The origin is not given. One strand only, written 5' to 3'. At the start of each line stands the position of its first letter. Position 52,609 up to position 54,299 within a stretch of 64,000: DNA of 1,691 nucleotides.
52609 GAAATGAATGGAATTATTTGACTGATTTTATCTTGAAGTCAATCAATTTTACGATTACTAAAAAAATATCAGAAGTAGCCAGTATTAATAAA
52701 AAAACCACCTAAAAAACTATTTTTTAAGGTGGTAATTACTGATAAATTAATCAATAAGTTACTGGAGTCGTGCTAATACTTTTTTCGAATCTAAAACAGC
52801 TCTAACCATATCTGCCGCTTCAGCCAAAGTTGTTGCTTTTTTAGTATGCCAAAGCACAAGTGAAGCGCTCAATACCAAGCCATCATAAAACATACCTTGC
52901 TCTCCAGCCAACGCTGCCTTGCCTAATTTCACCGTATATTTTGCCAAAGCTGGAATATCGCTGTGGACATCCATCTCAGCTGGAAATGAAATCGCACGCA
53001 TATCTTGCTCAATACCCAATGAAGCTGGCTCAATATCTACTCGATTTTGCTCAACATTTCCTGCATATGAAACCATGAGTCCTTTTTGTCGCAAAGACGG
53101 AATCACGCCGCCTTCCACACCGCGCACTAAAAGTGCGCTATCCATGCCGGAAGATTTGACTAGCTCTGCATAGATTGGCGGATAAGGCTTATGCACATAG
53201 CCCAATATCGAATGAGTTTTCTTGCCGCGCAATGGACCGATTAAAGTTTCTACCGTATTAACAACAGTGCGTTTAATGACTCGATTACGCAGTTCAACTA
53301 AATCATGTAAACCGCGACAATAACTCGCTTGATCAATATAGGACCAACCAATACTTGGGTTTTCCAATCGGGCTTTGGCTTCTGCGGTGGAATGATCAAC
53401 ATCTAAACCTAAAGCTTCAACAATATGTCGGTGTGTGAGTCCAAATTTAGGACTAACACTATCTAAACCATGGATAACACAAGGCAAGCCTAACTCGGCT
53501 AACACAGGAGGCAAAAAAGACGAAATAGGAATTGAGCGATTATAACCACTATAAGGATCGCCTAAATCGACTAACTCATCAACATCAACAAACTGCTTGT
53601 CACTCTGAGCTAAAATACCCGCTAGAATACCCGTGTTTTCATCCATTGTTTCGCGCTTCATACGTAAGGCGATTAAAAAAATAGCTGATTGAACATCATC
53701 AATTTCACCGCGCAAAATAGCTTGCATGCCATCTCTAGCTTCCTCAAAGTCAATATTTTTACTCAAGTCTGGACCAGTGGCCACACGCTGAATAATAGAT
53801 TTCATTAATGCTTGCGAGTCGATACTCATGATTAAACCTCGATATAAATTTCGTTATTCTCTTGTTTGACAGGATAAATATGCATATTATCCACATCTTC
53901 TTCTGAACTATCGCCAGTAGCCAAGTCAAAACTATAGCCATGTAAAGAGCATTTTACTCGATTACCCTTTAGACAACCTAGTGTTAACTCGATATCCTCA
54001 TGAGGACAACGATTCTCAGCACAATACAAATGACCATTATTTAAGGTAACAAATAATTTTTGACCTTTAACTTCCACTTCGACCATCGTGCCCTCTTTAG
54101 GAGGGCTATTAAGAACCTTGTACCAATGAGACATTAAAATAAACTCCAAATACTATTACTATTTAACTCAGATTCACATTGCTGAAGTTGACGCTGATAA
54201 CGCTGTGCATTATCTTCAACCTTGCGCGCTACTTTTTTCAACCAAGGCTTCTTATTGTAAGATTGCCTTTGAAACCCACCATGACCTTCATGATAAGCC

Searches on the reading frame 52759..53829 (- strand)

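Call 3: search_protein_families(library=pfam, proteins=[window:52759-53829:-])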
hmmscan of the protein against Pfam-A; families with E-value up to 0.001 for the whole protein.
window:52759-53829:- (356 aa): 2 families
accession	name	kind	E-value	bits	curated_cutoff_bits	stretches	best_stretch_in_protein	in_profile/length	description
PF02885.22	Glycos_trans_3N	-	6.6e-15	55.1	26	1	10-72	1-59/63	Glycosyl transferase family, helical bundle domain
PF00591.27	Glycos_transf_3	-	1.5e-14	54.7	27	1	99-348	17-249/253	Glycosyl transferase family, a/b domain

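Call 4: search_protein_families(library=ncbifam, proteins=[window:52759-53829:-])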
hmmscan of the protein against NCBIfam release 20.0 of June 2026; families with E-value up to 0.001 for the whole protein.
window:52759-53829:- (356 aa): 6 families
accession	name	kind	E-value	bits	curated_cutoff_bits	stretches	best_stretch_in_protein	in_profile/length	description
NF005635.0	PRK07394.1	equivalog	3.7e-40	138.3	287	1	9-356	5-338/348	hypothetical protein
NF006564.0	PRK09071.1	equivalog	6e-31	107.6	257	1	7-241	11-238/335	glycosyl transferase family protein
TIGR01245.1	trpD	equivalog_domain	2.5e-30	106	199.05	1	24-356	8-325/330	anthranilate phosphoribosyltransferase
NF011201.0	PRK14607.1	equivalog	3.9e-28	98.4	670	1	8-355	194-521/534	bifunctional anthranilate synthase component II/anthranilate phosphoribosyltransferase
NF006005.0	PRK08136.1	equivalog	9.1e-27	94.2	185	1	10-265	4-255/314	DNA-binding protein YbiB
NF007073.0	PRK09522.1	equivalog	2.6e-10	39.8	738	1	24-202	211-385/531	bifunctional anthranilate synthase glutamate amidotransferase component TrpG/anthranilate phosphoribosyltransferase TrpD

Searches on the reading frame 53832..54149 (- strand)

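Call 3: search_protein_families(library=pfam, proteins=[window:53832-54149:-])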
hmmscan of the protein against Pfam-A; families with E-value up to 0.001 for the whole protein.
window:53832-54149:- (105 aa): 2 families
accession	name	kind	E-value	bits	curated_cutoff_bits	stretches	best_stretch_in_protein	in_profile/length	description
PF00355.32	Rieske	-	7e-15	55.2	20.3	1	9-82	2-76/88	Rieske [2Fe-2S] domain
PF13806.12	Rieske_2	-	1.6e-07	31.6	27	1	18-104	14-104/104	Rieske-like [2Fe-2S] domain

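Call 4: search_protein_families(library=ncbifam, proteins=[window:53832-54149:-])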
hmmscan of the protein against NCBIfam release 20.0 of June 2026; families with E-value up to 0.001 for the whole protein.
window:53832-54149:- (105 aa): 7 families
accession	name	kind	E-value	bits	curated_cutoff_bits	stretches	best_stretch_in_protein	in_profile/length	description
NF007422.0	PRK09965.1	equivalog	1.3e-11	44.5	113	1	14-105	11-100/106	bifunctional 3-phenylpropionate/cinnamic acid dioxygenase ferredoxin subunit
NF042948.2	3PPDioc_HcaC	equivalog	7.4e-10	39.1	150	1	18-105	13-102/105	3-phenylpropionate/cinnamic acid dioxygenase ferredoxin subunit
TIGR02377.1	MocE_fam_FeS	subfamily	2.7e-09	37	136.15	1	38-105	33-101/101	MocE family 2Fe-2S type ferredoxin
TIGR02378.1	nirD_assim_sml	equivalog_domain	2.8e-09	37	74.65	1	18-104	14-104/105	nitrite reductase small subunit NirD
NF052579.1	BetMthstMoxSdmAMthl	equivalog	1.3e-08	34.2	600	1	8-76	17-87/351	4beta-methylsterol monooxygenase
NF041683.1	ant_diox_AndAb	equivalog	3.3e-08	33.7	150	1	18-105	12-100/100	anthranilate 1,2-dioxygenase ferredoxin subunit AndAb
NF041174.1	SDX_Thmprot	equivalog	4.3e-06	26.9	170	1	22-81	16-76/109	sulredoxin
